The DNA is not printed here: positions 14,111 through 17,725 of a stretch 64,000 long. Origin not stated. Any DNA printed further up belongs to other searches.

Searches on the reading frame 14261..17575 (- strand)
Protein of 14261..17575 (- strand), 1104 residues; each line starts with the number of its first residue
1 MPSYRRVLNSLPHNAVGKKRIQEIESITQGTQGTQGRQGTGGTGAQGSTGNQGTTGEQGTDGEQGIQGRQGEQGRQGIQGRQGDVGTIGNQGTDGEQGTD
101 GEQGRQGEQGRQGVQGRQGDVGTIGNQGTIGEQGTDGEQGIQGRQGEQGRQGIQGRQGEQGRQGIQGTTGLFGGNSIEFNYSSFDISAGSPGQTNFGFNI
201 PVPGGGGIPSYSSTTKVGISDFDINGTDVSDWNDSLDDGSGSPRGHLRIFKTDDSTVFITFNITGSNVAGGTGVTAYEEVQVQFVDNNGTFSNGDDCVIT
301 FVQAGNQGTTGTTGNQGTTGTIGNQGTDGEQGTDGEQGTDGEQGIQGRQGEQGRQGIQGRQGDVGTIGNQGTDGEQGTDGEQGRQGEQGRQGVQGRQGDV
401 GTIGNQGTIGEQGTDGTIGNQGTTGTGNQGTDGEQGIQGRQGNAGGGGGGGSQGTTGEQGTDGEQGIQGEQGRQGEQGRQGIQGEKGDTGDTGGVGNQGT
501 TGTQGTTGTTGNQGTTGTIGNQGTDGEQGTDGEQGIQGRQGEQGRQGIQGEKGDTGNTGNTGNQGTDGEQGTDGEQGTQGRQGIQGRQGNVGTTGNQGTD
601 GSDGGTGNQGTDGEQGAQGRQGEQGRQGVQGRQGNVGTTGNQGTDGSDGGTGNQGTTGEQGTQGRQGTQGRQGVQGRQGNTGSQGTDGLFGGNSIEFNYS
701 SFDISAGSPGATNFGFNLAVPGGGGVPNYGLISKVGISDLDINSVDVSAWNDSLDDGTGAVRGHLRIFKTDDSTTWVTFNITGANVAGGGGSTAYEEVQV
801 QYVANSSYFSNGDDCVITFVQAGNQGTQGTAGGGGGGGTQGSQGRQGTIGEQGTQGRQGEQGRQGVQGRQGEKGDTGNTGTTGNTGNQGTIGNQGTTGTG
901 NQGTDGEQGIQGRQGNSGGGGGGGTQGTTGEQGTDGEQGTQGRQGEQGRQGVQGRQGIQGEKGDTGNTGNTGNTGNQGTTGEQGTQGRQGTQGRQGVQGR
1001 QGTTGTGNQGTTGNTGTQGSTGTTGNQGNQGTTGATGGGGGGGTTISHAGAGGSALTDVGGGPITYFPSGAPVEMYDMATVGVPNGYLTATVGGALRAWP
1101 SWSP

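Call 8: search_protein_families(library=pfam, proteins=[window:14261-17575:-], max_evalue=0.01)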
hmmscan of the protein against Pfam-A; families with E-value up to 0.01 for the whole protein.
window:14261-17575:- (1104 aa): 1 family
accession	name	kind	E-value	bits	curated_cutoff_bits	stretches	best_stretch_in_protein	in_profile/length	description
PF01391.23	Collagen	-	1e-88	291.5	27.2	8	305-362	1-58/60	Collagen triple helix repeat (20 copies)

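Call 9: search_protein_families(library=phrogs, proteins=[window:14261-17575:-], max_evalue=0.001)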
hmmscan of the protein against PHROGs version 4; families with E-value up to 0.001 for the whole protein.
window:14261-17575:- (1104 aa): 33 families (the best 25 are shown)
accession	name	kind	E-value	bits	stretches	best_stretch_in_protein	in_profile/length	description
phrog_5073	-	tail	1.1e-111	375.4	9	302-408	258-364/519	tail fiber protein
phrog_6320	-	tail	6.9e-110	370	7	34-193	76-236/745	tail fiber protein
phrog_819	-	tail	6.6e-87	293.7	8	303-425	479-601/1024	tail protein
phrog_8745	-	tail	4.3e-69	234.2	9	251-425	1323-1494/1803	tail fiber protein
phrog_1806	-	tail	3.2e-64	217.9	8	58-182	111-238/276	collagen like minor tail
phrog_366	-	tail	2e-55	190.1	8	91-181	308-388/474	tail fiber protein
phrog_26246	-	tail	2.9e-55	188.7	9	458-551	81-174/329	tail protein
phrog_18350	-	tail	7.1e-55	187.4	10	70-170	98-196/253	tail fiber protein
phrog_33406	-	tail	7.2e-49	167.6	8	299-401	172-272/651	tail fiber protein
phrog_3420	-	unknown function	1.2e-48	166.3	4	523-742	182-393/929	-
phrog_10972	-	tail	9.1e-45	154.6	6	96-180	155-238/343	tail fiber protein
phrog_29268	-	unknown function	1.2e-44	153.6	8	567-690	405-528/653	-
phrog_26654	-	unknown function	3e-43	149.6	6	97-193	72-166/360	-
phrog_36982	-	unknown function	6.9e-43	147.6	4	300-566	249-523/944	-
phrog_38766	-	head and packaging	3.2e-41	142.4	5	335-426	79-170/478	virion structural protein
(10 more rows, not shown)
